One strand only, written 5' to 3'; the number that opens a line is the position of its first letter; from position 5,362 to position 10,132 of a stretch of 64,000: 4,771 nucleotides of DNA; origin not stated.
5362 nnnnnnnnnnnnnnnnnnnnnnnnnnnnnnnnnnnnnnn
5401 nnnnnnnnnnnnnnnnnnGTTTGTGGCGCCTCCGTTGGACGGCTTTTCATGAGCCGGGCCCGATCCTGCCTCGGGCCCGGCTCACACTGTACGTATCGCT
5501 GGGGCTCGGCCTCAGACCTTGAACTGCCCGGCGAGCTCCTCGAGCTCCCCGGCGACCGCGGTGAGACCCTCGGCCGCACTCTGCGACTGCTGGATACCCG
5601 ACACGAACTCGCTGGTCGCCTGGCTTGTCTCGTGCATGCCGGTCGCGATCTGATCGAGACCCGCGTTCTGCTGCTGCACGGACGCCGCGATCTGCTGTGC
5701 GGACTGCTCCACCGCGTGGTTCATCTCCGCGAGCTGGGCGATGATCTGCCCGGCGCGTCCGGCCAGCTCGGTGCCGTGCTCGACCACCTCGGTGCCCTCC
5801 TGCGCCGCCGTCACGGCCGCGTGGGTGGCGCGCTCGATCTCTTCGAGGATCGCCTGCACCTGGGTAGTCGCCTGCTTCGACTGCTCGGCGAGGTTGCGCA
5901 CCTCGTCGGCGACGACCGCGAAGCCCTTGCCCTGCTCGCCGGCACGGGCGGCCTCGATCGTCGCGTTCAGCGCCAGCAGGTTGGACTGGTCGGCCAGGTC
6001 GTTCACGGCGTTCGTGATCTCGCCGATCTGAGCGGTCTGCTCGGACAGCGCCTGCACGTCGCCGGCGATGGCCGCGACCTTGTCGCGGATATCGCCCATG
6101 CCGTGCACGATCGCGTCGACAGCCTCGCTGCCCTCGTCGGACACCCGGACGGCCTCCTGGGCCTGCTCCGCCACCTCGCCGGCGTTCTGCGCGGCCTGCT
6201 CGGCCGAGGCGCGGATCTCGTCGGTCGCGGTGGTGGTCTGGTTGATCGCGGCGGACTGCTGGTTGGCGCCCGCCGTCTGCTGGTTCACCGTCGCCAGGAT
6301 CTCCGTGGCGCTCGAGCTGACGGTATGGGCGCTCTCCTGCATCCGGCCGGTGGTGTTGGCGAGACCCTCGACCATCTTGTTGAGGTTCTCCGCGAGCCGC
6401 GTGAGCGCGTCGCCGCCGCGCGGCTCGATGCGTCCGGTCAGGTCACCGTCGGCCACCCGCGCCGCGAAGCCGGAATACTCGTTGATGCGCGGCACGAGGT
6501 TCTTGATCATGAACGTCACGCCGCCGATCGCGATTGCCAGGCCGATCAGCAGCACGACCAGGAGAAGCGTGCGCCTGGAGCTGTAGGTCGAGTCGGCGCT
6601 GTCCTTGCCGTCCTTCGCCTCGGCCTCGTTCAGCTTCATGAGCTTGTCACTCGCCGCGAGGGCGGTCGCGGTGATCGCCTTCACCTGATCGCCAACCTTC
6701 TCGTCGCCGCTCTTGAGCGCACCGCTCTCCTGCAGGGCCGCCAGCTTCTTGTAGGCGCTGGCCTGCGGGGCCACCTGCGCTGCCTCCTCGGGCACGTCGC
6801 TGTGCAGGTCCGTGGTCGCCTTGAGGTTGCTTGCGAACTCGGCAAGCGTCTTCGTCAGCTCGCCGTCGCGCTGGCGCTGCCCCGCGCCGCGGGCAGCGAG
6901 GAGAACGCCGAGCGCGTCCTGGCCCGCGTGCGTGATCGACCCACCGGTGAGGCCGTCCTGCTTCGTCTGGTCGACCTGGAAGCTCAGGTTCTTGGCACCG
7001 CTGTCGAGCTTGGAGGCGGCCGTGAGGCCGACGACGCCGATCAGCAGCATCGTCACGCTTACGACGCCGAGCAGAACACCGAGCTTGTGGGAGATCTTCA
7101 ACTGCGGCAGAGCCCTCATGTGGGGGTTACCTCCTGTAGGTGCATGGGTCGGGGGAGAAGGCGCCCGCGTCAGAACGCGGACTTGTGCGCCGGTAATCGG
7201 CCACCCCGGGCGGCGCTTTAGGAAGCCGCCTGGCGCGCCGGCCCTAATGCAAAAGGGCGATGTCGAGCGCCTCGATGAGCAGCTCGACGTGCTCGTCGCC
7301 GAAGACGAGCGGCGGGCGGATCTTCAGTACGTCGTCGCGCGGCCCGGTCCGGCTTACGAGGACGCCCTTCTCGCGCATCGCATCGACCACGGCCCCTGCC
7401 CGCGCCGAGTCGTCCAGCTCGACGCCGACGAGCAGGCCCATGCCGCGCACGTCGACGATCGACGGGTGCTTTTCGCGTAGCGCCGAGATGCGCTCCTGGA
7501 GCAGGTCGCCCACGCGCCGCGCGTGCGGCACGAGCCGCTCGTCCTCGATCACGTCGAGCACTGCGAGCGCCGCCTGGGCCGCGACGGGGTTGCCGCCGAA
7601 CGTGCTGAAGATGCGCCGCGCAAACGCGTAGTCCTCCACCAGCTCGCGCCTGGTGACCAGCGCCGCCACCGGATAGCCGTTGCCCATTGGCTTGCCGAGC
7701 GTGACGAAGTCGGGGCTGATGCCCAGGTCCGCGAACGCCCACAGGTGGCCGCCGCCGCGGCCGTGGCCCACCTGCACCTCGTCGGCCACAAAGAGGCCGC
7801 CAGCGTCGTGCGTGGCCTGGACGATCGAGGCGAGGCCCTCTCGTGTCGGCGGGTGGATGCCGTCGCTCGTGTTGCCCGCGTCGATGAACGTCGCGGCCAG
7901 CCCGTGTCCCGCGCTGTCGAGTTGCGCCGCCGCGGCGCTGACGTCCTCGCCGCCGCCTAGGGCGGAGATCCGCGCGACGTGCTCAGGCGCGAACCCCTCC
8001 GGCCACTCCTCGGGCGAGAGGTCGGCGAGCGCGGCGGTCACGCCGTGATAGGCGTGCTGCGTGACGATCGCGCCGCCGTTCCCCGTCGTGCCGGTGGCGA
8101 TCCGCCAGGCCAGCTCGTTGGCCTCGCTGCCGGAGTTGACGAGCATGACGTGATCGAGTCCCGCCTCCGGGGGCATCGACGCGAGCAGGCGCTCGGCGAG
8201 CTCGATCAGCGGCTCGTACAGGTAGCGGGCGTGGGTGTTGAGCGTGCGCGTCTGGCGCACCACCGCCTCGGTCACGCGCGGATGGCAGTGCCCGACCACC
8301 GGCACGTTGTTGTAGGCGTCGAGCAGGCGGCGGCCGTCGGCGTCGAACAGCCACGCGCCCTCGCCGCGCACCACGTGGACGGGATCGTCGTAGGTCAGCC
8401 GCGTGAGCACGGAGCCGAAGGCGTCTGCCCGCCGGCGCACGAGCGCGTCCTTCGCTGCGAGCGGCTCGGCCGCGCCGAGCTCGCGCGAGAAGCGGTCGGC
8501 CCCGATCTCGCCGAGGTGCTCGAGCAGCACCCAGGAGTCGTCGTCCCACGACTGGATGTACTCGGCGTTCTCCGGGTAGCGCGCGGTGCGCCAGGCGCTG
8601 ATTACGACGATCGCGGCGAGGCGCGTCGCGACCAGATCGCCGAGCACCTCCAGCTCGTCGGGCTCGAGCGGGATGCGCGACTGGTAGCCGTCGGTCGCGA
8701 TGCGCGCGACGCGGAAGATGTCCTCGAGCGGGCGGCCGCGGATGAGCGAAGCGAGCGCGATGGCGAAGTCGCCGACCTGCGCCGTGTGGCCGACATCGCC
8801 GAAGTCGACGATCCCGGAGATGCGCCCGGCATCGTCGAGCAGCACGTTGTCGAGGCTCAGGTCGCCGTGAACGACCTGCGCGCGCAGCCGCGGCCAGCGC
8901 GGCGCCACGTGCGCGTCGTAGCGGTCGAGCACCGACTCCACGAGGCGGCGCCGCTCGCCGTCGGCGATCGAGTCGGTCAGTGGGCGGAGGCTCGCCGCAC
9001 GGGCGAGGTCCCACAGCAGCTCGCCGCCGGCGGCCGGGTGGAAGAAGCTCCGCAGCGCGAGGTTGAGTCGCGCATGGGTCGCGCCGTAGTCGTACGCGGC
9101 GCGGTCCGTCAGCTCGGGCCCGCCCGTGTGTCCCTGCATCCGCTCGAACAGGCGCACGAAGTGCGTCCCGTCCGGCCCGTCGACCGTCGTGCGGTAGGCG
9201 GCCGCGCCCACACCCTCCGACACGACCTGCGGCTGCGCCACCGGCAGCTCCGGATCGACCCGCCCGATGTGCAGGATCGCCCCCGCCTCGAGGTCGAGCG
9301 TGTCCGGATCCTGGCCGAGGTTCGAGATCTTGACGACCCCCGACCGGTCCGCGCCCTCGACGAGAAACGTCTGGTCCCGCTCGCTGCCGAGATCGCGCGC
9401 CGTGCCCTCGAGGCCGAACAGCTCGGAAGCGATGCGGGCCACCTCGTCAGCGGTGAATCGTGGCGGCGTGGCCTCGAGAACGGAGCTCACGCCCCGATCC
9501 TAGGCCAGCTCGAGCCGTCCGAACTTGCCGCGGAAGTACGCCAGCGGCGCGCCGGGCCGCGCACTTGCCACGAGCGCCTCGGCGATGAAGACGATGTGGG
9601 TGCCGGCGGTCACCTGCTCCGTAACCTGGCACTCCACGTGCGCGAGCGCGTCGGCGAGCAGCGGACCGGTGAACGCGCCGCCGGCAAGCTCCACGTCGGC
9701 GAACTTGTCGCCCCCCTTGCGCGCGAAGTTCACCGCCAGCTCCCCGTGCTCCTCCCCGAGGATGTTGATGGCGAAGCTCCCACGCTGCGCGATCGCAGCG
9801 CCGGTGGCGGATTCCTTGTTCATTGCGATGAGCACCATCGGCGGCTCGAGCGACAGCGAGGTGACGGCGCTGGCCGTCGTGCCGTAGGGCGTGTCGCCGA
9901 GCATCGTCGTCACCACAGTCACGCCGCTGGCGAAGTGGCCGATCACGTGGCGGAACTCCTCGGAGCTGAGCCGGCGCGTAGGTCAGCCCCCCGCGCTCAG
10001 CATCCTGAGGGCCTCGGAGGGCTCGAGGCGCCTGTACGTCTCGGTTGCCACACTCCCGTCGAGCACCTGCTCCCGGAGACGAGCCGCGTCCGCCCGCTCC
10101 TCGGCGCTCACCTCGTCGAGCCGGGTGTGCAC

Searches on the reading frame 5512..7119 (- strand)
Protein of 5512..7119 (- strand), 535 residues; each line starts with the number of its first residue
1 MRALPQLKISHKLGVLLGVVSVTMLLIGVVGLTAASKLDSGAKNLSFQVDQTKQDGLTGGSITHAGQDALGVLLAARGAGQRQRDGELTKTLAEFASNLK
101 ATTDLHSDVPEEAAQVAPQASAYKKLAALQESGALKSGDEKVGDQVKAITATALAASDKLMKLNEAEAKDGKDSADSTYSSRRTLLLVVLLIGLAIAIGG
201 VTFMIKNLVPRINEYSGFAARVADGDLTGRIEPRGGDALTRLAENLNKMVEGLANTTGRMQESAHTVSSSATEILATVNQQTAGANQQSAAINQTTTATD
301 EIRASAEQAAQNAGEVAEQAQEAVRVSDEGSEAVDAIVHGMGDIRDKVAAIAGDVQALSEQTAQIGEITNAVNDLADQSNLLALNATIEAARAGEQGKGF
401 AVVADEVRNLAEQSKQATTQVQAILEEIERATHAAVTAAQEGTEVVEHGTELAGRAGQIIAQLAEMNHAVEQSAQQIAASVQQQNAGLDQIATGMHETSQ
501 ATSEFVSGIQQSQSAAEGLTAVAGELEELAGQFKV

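Call 54: search_protein_families(library=pfam, proteins=[window:5512-7119:-], max_evalue=0.0001)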
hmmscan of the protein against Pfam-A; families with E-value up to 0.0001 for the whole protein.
window:5512-7119:- (535 aa): 3 families
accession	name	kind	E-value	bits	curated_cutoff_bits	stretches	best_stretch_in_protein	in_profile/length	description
PF00015.26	MCPsignal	-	1.8e-38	132.5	34.6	1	318-501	2-171/172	Methyl-accepting chemotaxis protein (MCP) signalling domain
PF06103.16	DUF948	-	5.6e-06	26.9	37.2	0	240-307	18-85/89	Bacterial protein of unknown function (DUF948)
PF00672.30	HAMP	-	3.4e-05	24.5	25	1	219-253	17-51/53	HAMP domain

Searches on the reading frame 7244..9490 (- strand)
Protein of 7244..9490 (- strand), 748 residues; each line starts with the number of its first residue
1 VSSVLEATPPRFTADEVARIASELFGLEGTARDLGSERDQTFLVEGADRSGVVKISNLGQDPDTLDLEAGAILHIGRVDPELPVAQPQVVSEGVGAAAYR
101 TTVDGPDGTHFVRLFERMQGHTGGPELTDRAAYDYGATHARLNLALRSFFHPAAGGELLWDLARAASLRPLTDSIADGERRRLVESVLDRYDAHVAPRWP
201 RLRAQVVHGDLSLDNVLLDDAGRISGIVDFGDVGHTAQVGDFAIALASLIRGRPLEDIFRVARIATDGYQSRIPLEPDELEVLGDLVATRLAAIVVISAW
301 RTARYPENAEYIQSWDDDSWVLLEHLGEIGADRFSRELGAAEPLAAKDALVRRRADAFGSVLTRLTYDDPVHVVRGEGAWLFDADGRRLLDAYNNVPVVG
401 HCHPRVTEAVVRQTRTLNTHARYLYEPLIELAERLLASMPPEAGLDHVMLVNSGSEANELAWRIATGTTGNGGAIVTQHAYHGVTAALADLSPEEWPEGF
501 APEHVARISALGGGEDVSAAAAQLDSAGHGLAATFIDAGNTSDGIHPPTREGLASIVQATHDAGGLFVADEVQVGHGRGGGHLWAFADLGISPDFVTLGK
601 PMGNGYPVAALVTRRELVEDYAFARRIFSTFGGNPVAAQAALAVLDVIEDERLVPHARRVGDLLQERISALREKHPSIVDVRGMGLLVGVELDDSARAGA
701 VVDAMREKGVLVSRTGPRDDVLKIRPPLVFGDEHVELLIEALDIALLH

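Call 54: search_protein_families(library=pfam, proteins=[window:7244-9490:-], max_evalue=0.0001)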
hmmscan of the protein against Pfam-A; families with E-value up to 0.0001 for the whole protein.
window:7244-9490:- (748 aa): 2 families
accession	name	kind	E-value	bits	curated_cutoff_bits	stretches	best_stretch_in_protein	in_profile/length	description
PF00202.27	Aminotran_3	-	4.1e-72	243.5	30.5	1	371-745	11-402/403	Aminotransferase class-III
PF01636.29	APH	-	4.2e-22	79.5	23.2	1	34-259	5-226/239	Phosphotransferase enzyme family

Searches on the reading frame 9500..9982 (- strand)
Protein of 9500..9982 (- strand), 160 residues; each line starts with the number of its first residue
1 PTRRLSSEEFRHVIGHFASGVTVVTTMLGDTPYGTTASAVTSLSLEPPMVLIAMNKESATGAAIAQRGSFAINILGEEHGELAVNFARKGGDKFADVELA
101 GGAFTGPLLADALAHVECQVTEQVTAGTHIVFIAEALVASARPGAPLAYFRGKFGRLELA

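Call 54: search_protein_families(library=pfam, proteins=[window:9500-9982:-], max_evalue=0.0001)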
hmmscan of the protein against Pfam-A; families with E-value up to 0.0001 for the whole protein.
window:9500-9982:- (160 aa): 1 family
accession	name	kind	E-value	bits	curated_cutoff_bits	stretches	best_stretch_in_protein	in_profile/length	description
PF01613.24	Flavin_Reduct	-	1.5e-38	132.8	27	1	15-157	2-152/153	Flavin reductase like domain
